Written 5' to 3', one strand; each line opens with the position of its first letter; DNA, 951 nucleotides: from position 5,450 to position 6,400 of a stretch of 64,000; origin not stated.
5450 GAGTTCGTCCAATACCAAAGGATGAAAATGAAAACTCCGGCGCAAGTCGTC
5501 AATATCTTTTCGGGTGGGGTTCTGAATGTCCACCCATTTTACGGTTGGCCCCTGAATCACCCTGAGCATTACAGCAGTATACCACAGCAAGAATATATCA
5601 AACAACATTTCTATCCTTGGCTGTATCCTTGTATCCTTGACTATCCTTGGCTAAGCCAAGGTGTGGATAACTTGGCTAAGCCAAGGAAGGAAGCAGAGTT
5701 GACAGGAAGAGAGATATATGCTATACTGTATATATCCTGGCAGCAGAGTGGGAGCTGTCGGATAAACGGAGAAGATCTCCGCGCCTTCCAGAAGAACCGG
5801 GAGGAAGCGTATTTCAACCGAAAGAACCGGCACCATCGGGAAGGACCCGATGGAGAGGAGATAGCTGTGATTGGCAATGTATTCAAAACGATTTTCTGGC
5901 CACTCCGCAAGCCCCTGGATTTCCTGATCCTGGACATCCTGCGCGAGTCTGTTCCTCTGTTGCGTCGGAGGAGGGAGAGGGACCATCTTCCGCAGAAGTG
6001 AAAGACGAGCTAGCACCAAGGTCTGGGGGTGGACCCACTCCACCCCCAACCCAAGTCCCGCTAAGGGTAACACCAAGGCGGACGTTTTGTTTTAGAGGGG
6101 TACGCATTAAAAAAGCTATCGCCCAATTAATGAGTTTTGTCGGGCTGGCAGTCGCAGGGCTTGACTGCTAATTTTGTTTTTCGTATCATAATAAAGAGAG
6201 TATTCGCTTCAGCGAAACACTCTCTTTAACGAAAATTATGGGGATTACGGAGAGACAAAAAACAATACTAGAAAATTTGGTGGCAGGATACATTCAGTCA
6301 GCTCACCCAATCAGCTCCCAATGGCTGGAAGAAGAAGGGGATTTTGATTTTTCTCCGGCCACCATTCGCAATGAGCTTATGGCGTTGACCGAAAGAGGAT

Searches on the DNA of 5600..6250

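Call 80: search_rna_families(source=window, start=5600, end=6250, threshold=evalue, max_evalue=1)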
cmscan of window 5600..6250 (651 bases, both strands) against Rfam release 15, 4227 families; matches with E-value up to 1: 3.
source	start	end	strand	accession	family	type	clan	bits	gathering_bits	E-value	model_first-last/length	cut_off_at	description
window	5639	5692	-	RF03849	MIR1219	Gene; miRNA;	-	18.9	79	0.5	1-82/82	no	MIR1219 microRNA precursor family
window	5627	5698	-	RF03452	mir-3121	Gene; miRNA;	-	17.2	108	0.93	1-77/77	no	mir-3121 microRNA precursor family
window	5761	5826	-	RF02791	CcsR1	Gene; sRNA;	-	15.4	65.3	0.52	1-83/83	no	Conserved CCUCCUCCC motif stress-induced RNA 1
